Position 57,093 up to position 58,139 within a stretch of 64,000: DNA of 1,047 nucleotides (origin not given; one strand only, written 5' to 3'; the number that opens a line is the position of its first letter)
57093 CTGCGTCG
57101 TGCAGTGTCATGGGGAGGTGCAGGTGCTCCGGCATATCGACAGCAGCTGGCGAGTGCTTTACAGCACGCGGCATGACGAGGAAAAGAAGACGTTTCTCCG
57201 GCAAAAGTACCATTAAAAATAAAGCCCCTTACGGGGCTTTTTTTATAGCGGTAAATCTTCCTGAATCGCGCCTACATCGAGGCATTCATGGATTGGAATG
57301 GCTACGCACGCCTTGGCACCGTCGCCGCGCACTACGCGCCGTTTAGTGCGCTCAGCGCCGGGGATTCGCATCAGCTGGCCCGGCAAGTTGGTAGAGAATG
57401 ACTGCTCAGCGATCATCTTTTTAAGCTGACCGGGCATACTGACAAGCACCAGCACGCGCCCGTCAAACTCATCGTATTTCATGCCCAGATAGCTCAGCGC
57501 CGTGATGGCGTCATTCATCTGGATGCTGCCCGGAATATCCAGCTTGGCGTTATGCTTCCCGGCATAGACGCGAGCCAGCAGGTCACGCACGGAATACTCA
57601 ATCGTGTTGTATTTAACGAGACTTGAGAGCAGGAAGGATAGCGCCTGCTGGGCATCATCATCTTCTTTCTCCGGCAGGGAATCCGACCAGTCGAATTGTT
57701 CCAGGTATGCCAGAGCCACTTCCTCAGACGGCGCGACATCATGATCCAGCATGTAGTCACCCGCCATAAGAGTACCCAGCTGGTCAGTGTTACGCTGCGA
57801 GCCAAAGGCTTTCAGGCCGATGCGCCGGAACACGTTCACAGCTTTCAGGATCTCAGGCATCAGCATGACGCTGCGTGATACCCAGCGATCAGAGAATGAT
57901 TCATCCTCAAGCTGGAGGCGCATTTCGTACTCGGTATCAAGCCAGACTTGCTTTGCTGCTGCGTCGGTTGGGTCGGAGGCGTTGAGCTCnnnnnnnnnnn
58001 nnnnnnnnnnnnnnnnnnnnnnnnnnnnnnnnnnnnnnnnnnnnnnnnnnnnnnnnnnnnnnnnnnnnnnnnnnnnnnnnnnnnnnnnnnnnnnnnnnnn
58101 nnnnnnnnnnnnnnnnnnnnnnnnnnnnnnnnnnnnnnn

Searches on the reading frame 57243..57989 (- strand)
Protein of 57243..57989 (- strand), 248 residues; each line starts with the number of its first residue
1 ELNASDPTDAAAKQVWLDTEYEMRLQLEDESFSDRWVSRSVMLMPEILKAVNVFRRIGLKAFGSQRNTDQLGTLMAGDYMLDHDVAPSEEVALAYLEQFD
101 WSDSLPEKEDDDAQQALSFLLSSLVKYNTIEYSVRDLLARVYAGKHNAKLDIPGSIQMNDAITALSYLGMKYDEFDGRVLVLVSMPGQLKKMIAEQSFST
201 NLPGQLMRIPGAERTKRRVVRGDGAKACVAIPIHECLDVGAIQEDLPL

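Call 49: find_homologous_proteins(query=window:57243-57989:-, max_evalue=0.001)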
Query window:57243-57989:-: 774 candidates shared short words with the query, none scored E <= 0.001.

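Call 79: predict_structure(alignment_id=A4)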
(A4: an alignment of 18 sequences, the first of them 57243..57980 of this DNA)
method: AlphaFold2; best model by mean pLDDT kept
length: 245 residues; sequences in the alignment: 18
mean_pLDDT: 85.1   pTM: 0.57
mean pLDDT of the five models: 85.1, 84.0, 83.8, 81.3, 79.4
residues with pLDDT >= 90: 95; 70-90: 128; 50-70: 18; < 50: 4
segments of 3 or more residues with pLDDT < 50: none
pLDDT, mean of each block of 10 residues (from residue 1): 72 85 83 83 92 85 83 89 93 84 70 93 90 94 86 91 93 91 87 87 90 75 90 76 48
secondary structure, 60 per line:
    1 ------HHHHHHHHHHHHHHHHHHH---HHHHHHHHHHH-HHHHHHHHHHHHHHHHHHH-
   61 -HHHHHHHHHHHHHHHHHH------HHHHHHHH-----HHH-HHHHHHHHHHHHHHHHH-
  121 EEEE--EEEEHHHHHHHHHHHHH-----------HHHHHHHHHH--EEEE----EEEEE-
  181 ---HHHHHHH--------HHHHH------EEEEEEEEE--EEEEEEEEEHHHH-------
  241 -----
elements in order: H7-25 H29-39 H41-59 H62-79 H86-93 H103-119 E121-124 E127-130 H131-143 H155-164 E167-170 E175-179 H184-190 H199-203 E210-218 E221-229 H230-233

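Call 88: fold_search(model_id=the predicted structure, library=pdb)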
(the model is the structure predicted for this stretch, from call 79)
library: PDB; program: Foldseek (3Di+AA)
matches with E <= 10: 92; with E <= 0.001: 0
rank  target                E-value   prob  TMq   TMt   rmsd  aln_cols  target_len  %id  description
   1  4hlx_A                2.5e-01  0.75  0.22  0.45   4.4        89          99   16  The crystal structure of the DNA binding domain of vIRF-1 from the oncogenic KSHV (released 2013-03-13)
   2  4hlx_B                2.5e-01  0.57  0.23  0.46   5.5       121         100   16  The crystal structure of the DNA binding domain of vIRF-1 from the oncogenic KSHV (released 2013-03-13)
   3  3r0a_A                4.6e-01  0.20  0.15  0.26  11.7       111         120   13  Possible transcriptional regulator from Methanosarcina mazei Go1 (gi 21227196) (released 2011-03-23)
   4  5d1o_B                1.7e+00  0.02  0.11  0.09  17.0       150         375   13  Archaeal ATP-dependent RNA ligase - form 1 (released 2016-03-09)
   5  8flf_LH               2.2e+00  0.04  0.13  0.20  12.3       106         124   15  Human nuclear pre-60S ribosomal subunit (State L3) (released 2023-07-12)
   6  7qiw_Z                2.6e+00  0.03  0.13  0.20  12.1       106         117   14  Specific features and methylation sites of a plant ribosome. 60S ribosomal subunit. (released 2022-07-13)
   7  6vyk_A                2.6e+00  0.03  0.15  0.15  23.9       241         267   13  Cryo-EM structure of mechanosensitive channel MscS in PC-18:1 nanodiscs (released 2021-02-10)
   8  8ove_BX               2.7e+00  0.03  0.13  0.21  16.5       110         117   11  CRYO-EM STRUCTURE OF TRYPANOSOMA BRUCEI PROCYCLIC FORM 80S RIBOSOME : TB11CS6H1 snoRNA mutant (released 2023-11-29)
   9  3hyi                  2.9e+00  0.08  0.17  0.15   9.6       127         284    6  Crystal structure of full-length DUF199/WhiA from Thermatoga maritima (released 2009-09-01)
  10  2qby_B                2.9e+00  0.03  0.16  0.12  12.7       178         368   10  Crystal structure of a heterodimer of Cdc6/Orc1 initiators bound to origin DNA (from S. solfataricus) (released 2007-09-11)
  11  4v7e_CX               3.0e+00  0.02  0.12  0.18  16.7       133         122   14  Model of the small subunit RNA based on a 5.5 A cryo-EM map of Triticum aestivum translating 80S ribosome (released 2014-07-09)
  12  8aan_A                3.2e+00  0.03  0.16  0.17  12.0       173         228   10  The nucleoprotein complex of Rep protein with iteron containing dsDNA and DUE ssDNA. (released 2023-09-27)
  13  6zpt_A                3.4e+00  0.05  0.16  0.08  12.1       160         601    8  Crystal structure of the open conformation of S2_S'-mutant human Angiotensin-1 converting enzyme N-domain. (released 2020-10-28)
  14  8y0w_LX               3.4e+00  0.02  0.13  0.20  12.3       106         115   14  dormant ribosome with eIF5A, eEF2 and SERBP1 (released 2024-02-07)
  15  8ova_BX               3.4e+00  0.02  0.12  0.20  15.9       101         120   10  CRYO-EM STRUCTURE OF TRYPANOSOMA BRUCEI PROCYCLIC FORM 80S RIBOSOME : PARENTAL STRAIN (released 2023-11-29)
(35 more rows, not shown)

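Call 104: search_solved_structures(query=A4, max_evalue=10)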
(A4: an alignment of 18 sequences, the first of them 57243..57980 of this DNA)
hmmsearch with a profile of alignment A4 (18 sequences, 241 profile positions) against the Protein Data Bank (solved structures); distinct sequences matched with E-value up to 10: 2.
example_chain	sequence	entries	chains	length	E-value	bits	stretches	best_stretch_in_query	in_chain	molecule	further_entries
9cap_B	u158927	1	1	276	0.38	13.5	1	172-232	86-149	Defect at low temperature protein 1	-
5k6p_A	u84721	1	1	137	0.73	12.5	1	191-217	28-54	Myosin-binding protein C, cardiac-type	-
